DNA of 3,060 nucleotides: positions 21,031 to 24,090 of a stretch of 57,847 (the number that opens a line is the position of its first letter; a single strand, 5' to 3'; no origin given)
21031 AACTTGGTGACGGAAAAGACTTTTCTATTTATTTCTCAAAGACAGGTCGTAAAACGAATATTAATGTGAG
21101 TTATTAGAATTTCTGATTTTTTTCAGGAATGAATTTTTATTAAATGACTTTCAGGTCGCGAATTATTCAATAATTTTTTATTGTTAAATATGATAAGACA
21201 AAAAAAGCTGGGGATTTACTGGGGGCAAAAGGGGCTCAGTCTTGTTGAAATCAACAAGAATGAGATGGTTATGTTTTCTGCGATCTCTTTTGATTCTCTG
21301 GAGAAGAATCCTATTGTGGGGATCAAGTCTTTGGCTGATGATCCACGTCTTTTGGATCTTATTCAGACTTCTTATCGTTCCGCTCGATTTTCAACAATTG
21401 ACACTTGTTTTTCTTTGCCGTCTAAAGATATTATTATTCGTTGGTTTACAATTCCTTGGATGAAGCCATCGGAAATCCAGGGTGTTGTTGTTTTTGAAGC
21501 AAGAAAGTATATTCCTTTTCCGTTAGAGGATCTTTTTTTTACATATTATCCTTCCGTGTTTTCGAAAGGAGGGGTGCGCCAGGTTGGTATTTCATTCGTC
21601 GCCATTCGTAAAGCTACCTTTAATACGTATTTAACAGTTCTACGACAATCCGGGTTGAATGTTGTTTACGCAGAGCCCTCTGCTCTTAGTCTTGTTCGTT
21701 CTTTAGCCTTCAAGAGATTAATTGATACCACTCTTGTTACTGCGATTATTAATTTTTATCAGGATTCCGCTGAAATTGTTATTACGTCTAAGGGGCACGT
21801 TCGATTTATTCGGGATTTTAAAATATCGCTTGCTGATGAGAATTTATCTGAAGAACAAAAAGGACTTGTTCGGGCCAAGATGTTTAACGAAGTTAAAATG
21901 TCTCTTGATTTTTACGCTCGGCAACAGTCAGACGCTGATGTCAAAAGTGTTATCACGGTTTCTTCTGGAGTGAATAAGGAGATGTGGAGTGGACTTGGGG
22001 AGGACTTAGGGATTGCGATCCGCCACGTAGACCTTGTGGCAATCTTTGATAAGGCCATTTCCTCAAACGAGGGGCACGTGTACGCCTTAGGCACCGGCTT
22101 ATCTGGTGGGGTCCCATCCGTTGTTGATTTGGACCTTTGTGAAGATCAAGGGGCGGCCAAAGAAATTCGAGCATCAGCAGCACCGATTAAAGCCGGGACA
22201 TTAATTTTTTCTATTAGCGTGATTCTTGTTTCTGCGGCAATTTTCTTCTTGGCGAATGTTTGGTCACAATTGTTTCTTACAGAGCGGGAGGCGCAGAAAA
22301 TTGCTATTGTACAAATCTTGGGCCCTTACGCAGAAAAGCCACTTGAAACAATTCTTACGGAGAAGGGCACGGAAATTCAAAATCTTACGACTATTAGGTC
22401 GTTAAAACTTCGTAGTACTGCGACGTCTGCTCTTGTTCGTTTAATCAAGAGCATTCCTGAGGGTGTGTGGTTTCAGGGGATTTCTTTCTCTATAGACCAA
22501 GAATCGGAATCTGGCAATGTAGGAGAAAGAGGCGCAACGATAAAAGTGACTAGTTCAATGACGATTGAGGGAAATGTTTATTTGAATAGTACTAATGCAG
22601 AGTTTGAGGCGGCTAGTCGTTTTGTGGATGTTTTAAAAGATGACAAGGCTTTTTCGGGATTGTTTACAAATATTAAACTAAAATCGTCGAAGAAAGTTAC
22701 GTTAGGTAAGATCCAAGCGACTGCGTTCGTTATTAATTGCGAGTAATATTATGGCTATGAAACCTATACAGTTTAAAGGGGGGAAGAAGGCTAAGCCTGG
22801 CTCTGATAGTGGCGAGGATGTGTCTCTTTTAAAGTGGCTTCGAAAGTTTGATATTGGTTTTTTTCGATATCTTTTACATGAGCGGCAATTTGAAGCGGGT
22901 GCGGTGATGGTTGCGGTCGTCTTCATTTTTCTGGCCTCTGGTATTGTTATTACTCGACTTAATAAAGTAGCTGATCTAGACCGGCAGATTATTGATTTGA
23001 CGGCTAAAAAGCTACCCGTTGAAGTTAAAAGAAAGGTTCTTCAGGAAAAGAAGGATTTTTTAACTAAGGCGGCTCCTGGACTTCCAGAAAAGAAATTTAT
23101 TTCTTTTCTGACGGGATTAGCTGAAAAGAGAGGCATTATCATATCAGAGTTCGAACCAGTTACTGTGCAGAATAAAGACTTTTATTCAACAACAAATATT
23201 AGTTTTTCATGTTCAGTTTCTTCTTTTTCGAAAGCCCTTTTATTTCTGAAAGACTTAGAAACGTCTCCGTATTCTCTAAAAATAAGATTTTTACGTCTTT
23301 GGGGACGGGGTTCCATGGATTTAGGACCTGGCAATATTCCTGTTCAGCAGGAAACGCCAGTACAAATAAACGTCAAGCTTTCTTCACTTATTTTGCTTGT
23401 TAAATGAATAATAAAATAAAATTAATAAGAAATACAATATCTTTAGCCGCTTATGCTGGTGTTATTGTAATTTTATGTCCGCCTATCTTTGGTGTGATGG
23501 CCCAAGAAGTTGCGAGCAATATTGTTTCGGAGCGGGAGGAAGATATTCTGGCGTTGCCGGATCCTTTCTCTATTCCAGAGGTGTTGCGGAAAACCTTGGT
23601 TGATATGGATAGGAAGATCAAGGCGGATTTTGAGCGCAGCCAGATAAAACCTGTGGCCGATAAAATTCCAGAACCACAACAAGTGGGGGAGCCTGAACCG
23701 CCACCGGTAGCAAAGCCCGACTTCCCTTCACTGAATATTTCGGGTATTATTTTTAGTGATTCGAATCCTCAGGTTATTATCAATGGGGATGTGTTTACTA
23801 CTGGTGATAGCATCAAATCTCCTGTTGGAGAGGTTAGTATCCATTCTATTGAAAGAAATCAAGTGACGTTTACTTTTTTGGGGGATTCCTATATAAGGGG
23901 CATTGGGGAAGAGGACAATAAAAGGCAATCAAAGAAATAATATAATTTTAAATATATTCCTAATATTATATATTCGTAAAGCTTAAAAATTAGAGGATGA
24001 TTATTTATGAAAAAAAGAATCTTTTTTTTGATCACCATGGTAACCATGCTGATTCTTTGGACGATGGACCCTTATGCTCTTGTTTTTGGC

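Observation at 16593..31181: An Exb/Tol-like membrane module is packed tightly against a PilMNOPQ-PilB-PilC-pilin machine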

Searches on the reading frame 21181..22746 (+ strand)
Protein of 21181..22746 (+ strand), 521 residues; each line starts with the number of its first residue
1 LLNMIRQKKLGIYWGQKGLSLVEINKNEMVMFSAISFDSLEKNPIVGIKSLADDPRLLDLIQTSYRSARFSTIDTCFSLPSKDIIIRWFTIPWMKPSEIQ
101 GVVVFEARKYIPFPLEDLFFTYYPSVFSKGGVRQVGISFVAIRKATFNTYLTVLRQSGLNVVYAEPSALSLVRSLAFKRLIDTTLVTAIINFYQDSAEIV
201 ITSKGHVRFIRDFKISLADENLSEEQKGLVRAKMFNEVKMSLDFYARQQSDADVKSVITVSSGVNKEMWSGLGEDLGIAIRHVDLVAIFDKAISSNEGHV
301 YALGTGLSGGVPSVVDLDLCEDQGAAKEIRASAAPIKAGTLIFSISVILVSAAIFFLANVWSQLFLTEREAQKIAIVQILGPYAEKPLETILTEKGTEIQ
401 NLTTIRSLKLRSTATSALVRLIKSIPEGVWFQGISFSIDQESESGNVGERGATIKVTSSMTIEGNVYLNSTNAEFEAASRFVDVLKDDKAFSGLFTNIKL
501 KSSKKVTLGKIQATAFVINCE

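Call 4: search_protein_families(library=pfam, proteins=[window:21181-22746:+], max_evalue=0.01)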
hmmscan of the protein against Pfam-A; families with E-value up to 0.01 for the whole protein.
window:21181-22746:+ (521 aa): 2 families
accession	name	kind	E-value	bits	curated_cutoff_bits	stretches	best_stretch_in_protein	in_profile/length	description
PF11104.14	PilM_2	-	9.2e-08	31.8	27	1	12-212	2-207/340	Type IV pilus assembly protein PilM;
PF05137.18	PilN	-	0.0018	18.7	22.8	0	420-520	5-76/78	Fimbrial assembly protein (PilN)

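Call 9: search_protein_families(library=ncbifam, proteins=[window:21181-22746:+], max_evalue=0.01)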
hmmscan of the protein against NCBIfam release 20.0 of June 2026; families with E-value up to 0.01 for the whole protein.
window:21181-22746:+ (521 aa): 2 families
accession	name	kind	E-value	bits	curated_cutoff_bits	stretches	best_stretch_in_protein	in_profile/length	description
TIGR01175.1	pilM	subfamily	2.1e-13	50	133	1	54-217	50-220/348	type IV pilus assembly protein PilM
NF045709.1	Amuc_1101_fam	equivalog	2.9e-08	33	650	1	76-172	73-166/608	Amuc_1101 family PilM-like pilus complex protein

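Call 15: find_homologous_proteins(query=window:21181-22746:+, max_evalue=0.001)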
Query window:21181-22746:+ (521 aa): 36 proteins with E <= 0.001 among 8000 candidates.
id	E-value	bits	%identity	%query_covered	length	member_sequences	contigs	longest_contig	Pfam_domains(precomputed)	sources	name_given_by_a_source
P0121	0.0e+0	1120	100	99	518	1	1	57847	PF11104.15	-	-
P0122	3.6e-186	638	56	99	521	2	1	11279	PF11104.15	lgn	-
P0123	2.2e-129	450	43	99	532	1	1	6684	PF11104.15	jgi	jgi:hypothetical protein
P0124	7.8e-128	445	41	99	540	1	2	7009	PF05137.19,PF11104.15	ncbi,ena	-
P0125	4.7e-127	443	42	99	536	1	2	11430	PF11104.15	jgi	jgi:Tfp pilus assembly PilM family ATPase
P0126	1.7e-125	438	43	99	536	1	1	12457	PF11104.15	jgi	jgi:hypothetical protein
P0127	1.8e-125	438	41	100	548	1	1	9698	PF11104.15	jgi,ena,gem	-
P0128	3.4e-120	420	40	99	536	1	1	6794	PF11104.15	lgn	-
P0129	2.5e-118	414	41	99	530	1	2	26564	PF11104.15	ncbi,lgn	-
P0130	1.5e-116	408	41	96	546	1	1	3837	PF11104.15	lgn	-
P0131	2.7e-112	394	40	99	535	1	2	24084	PF11104.15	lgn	-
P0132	3.2e-112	394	39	99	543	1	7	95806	PF11104.15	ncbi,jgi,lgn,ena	jgi:Tfp pilus assembly PilM family ATPase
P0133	1.4e-111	392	40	99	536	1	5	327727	PF11104.15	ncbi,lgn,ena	-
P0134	4.2e-110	387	39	99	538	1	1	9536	PF11104.15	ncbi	-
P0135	1.8e-109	385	40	99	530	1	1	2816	PF11104.15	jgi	jgi:Tfp pilus assembly PilM family ATPase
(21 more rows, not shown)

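Call 17: find_related_loci(query=A1, collection=genome_contigs, flank=10000)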
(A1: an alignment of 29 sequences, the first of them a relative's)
Query A1 (518 aa) in genome_contigs; peptide patterns used: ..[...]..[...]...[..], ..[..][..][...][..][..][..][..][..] (x = any residue, [..] = any of these).
303 stretches matched a pattern; 247 encode a relative of the query (tblastn E <= 1e-3); the best 80 are kept; 80 distinct loci.
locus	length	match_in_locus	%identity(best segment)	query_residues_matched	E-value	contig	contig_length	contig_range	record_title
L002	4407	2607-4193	39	2-518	6e-131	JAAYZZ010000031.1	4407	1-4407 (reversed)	MAG: Elusimicrobia bacterium isolate AS06rmzACSIP_371 80428_AS06, whole genome shotgun sequence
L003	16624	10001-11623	39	1-518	6e-122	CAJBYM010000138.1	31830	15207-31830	MAG: Candidatus Omnitrophica bacterium isolate Loc090907-5m_bin-489 genome assembly, contig: bin-489:138/139, whole geno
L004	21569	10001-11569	40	1-518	2e-121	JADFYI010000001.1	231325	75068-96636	MAG: Candidatus Omnitrophota bacterium isolate nDJH6bin28 nDJH6_bin28_NODE_11_length_231325_cov_10.144511, whole genome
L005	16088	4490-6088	40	1-515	1e-120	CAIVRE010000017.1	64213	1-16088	MAG: Candidatus Omnitrophica bacterium isolate AM-lipid-02-D9_bin-0629 genome assembly, contig: bin-0629:17/34, whole ge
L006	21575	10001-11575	38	1-516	1e-119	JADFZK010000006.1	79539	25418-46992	MAG: Candidatus Omnitrophota bacterium isolate nHGRbin18 nHGR_bin18_NODE_109_length_79539_cov_11.488337, whole genome sh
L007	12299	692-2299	39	1-518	3e-118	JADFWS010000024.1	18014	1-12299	MAG: Candidatus Omnitrophota bacterium isolate nCal2bin1 nCal2_bin1_NODE_24_length_18014_cov_3.149133, whole genome shot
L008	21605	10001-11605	39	1-518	4e-117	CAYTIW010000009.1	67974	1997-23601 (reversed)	MAG TPA_asm: uncultured Planctomycetales bacterium isolate binchicken_co115_236 genome assembly, contig: NODE_782_length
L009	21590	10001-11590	40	1-518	2e-116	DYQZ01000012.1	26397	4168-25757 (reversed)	MAG TPA_asm: Candidatus Omnitrophus sp. isolate SulCav_GS10_10_48_10 SulCav_GS10_10_1809_length_26397_cov_5_296978, whol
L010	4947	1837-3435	38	3-518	2e-112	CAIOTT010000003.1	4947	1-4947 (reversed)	MAG: Candidatus Omnitrophica bacterium isolate Ki2-D4_bin-0675 genome assembly, contig: bin-0675:03/74, whole genome sho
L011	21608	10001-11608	38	4-518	5e-111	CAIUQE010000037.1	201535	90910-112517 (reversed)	MAG: Candidatus Omnitrophica bacterium isolate MJ-2014-D6_bin-075 genome assembly, contig: bin-075:37/49, whole genome s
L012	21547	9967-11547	41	1-515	1e-125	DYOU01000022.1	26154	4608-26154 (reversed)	MAG TPA_asm: Candidatus Elulimicrobium sp. isolate SulCav_GS09_5_2_46_18 SulCav_GS09_5_2892_length_26154_cov_9_932718, w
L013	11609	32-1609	37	1-515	2e-103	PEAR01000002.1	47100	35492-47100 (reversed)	MAG: Candidatus Omnitrophota bacterium isolate Cal1bin1 scaffold11, whole genome shotgun sequence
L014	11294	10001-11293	40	1-428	6e-100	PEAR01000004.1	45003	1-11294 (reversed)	MAG: Candidatus Omnitrophota bacterium isolate Cal1bin1 scaffold13, whole genome shotgun sequence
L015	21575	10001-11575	34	1-518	9e-100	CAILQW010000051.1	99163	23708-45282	MAG: Candidatus Omnitrophica bacterium isolate AM4_bin-704 genome assembly, contig: bin-704:51/67, whole genome shotgun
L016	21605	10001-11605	36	1-518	3e-99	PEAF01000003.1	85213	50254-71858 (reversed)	MAG: Candidatus Omnitrophota bacterium isolate MBPbin6 scaffold17, whole genome shotgun sequence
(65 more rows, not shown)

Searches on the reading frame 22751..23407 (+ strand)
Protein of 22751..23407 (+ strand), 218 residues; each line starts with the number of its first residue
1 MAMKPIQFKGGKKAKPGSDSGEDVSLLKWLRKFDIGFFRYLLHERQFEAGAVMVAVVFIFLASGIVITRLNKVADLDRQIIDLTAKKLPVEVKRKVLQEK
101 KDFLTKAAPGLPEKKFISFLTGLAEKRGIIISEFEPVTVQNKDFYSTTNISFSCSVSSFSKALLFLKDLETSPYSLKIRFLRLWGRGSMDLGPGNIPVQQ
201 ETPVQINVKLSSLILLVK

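Call 4: search_protein_families(library=pfam, proteins=[window:22751-23407:+], max_evalue=0.01)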
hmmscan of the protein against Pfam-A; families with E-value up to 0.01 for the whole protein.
window:22751-23407:+ (218 aa): 0 families

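Call 9: search_protein_families(library=ncbifam, proteins=[window:22751-23407:+], max_evalue=0.01)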
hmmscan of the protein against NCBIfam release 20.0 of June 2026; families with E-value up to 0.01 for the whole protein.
window:22751-23407:+ (218 aa): 0 families

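Call 53: search_solved_structures(query=A4, max_evalue=1, show_alignments=2)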
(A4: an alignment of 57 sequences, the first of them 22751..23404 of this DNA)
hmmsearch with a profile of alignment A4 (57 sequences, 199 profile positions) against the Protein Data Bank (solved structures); distinct sequences matched with E-value up to 1: 30.
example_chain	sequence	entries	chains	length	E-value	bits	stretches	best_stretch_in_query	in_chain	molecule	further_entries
3jc8_Oa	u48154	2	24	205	1.1e-08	38.4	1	61-177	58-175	PilO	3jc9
8bd7_C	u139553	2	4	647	0.0026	20.8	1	26-71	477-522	IFT70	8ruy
4uzy_A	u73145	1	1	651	0.0026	20.8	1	26-71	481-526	FLAGELLAR ASSOCIATED PROTEIN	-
6rz4_A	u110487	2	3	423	0.022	17.8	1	33-95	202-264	Cysteinyl leukotriene receptor 1,Soluble cytochrome b562,Cysteinyl leukotriene receptor 1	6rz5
9iqr_B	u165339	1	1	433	0.075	16.1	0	40-95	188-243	Alpha-2A adrenergic receptor,Soluble cytochrome b562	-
8fmx_A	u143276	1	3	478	0.12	15.4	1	13-107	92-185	Fusion glycoprotein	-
2rjz_A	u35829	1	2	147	0.12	15.4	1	61-173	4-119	PilO protein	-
9nz0_A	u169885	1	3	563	0.13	15.3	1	13-107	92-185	Fusion glycoprotein F0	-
8fej_A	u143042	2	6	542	0.14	15.1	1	13-107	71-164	Fusion Protein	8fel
6kux_A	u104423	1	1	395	0.17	14.9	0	40-95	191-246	alpha2A adrenergic receptor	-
9nz2_A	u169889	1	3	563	0.18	14.8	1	33-107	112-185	Fusion glycoprotein F0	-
8fmy_A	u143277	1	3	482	0.18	14.8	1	13-107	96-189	Fusion glycoprotein F0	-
6kuy_A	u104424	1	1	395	0.19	14.8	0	40-95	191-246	Alpha2A adrenergic receptor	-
8u1r_A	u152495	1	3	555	0.23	14.5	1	33-107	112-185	Fusion glycoprotein F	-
6y07_A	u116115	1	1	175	0.24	14.4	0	54-109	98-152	sohair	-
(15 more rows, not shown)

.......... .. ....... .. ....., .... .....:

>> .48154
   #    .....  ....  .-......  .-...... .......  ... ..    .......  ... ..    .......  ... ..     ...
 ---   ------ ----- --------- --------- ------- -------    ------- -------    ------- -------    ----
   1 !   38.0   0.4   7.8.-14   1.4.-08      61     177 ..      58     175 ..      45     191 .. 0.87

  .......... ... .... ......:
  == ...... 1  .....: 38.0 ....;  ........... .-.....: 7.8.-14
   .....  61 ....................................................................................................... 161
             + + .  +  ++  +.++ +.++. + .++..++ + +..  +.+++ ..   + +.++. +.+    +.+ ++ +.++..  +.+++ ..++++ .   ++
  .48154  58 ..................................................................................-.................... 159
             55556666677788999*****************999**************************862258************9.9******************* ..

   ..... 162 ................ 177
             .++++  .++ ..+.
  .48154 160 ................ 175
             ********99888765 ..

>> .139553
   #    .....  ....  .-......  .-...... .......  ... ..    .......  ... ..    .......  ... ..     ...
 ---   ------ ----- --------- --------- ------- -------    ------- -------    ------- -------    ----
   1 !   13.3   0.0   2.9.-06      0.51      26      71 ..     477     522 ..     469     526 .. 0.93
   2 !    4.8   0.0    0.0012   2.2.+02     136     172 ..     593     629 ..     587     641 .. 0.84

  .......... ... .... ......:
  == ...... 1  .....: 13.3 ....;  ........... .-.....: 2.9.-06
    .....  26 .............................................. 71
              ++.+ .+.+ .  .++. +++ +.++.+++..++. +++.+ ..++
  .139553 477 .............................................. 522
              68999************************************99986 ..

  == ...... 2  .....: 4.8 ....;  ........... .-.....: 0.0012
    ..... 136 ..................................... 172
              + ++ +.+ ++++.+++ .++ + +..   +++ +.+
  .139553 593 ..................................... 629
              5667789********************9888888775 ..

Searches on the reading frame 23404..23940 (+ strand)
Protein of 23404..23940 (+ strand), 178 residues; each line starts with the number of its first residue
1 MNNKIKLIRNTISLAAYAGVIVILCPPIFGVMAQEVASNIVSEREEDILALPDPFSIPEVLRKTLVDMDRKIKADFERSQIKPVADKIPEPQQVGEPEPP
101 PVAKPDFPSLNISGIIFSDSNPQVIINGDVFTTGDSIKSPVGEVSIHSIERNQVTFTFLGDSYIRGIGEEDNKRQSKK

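Call 4: search_protein_families(library=pfam, proteins=[window:23404-23940:+], max_evalue=0.01)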
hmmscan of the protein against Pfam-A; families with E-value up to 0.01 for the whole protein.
window:23404-23940:+ (178 aa): 1 family
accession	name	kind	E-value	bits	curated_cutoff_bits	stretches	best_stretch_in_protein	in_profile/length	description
PF16537.11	T2SSB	-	4.5e-06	26.7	28.4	1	108-163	2-56/60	Type II secretion system protein B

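Call 9: search_protein_families(library=ncbifam, proteins=[window:23404-23940:+], max_evalue=0.01)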
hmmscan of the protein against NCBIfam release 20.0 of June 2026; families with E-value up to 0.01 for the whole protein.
window:23404-23940:+ (178 aa): 1 family
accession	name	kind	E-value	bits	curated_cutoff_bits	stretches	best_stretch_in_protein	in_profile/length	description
NF037978.1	T2SS_GspB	equivalog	0.0013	19.1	100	1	54-164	55-164/179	type II secretion system assembly factor GspB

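Call 52: search_solved_structures(query=A3, max_evalue=1, show_alignments=2)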
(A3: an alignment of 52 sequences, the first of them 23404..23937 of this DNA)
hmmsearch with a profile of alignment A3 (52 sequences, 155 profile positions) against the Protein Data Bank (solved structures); distinct sequences matched with E-value up to 1: 1.
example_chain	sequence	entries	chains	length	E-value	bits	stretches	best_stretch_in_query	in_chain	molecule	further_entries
3oss_C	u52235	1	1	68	0.88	12.5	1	96-145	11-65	TYPE 2 SECRETION SYSTEM, GSPC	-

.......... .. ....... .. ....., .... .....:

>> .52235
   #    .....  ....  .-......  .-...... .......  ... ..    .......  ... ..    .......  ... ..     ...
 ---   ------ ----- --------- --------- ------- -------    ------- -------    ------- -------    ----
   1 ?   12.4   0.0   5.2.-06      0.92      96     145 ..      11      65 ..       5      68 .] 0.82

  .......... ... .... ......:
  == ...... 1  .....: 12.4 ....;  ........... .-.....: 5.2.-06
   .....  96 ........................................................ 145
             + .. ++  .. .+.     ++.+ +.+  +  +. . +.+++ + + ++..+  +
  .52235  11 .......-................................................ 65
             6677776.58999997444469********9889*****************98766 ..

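Call 91: predict_structure(protein=window:23404-23940:+)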
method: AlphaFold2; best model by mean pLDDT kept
length: 178 residues; sequences in the alignment: 1
mean_pLDDT: 61.2   pTM: 0.37
mean pLDDT of the five models: 61.2, 60.1, 54.1, 51.3, 45.3
residues with pLDDT >= 90: 18; 70-90: 51; 50-70: 27; < 50: 82
segments of 3 or more residues with pLDDT < 50: 1-15, 17-54, 81-84, 86-93, 98-105, 174-178
pLDDT, mean of each block of 10 residues (from residue 1): 40 45 41 39 40 51 71 68 45 45 54 86 89 88 89 86 76 45
secondary structure, 60 per line:
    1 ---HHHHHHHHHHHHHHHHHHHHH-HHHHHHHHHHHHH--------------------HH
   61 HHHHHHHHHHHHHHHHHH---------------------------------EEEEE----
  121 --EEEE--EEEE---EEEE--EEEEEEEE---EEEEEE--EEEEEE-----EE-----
elements in order: H4-24 H26-38 H59-78 E112-116 E123-126 E129-132 E136-139 E142-149 E153-158 E161-166

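Call 93: fold_search(model_id=the predicted structure, library=pdb)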
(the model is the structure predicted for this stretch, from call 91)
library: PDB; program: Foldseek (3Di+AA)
matches with E <= 10: 486; with E <= 0.001: 0
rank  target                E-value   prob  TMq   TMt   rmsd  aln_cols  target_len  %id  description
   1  3oss_C                2.7e-02  1.00  0.30  0.80   1.7        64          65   22  The crystal structure of enterotoxigenic Escherichia coli GspC-GspD complex from the type II secretion system (released 2011-08-03)
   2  4wfw                  3.2e-02  1.00  0.28  0.57   2.0        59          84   25  The crystal structure of Dickeya dadantii GspB from the type 2 secretion system (released 2015-09-30)
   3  3jc8_Pa               5.3e-02  0.75  0.27  0.31  32.5       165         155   12  Architectural model of the type IVa pilus machine in a piliated state (released 2016-03-16)
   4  2ivw_MODEL_1_A        1.6e-01  0.84  0.26  0.38  17.0       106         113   15  The solution structure of a domain from the Neisseria meningitidis PilP pilot protein. (released 2007-02-13)
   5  7fxo_B                1.7e-01  0.80  0.21  0.27   4.5        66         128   14  Crystal Structure of apo human FABP1 monoclinic form III (released 2023-06-14)
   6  6hcg_e                2.2e-01  0.96  0.26  0.60   3.4        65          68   15  Klebsiella pneumoniae type II secretion system outer membrane complex. PulD, PulS and PulC HR domain. (released 2019-11-27)
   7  2lc4_MODEL_1_A        2.2e-01  0.75  0.24  0.37  16.2       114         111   11  Solution Structure of PilP from Pseudomonas aeruginosa (released 2011-12-21)
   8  1lfo                  2.6e-01  0.72  0.21  0.27   4.5        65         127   15  LIVER FATTY ACID BINDING PROTEIN-OLEATE COMPLEX (released 1997-06-16)
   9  7dze_A                3.2e-01  0.63  0.21  0.27   4.6        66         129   11  Fabp ground state captured by XFELs (released 2022-07-27)
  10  3stn                  3.4e-01  0.66  0.22  0.28   4.8        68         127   15  Structure of human LFABP (apo-LFABP) (released 2011-08-10)
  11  3stm                  3.6e-01  0.47  0.19  0.25   5.9        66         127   14  Structure of human LFABP in complex with one molecule of palmitic acid (released 2011-08-10)
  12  7a7b_G                3.6e-01  0.38  0.14  0.09  18.4        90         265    9  Bacillithiol Disulfide Reductase Bdr (YpdA) from Staphylococcus aureus (released 2020-12-30)
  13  2l67_MODEL_1_A        3.8e-01  0.51  0.21  0.27   4.6        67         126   15  Solution Structure of Human Apo L-FABP (released 2011-11-23)
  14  3b2k                  3.8e-01  0.47  0.19  0.24   5.7        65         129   14  Iodide derivative of human LFABP (released 2012-06-20)
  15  3stk                  4.1e-01  0.44  0.19  0.24   5.7        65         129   14  Crystal Structure of human LFABP complex with two molecules of palmitic acid (holo-LFABP) (released 2011-08-10)
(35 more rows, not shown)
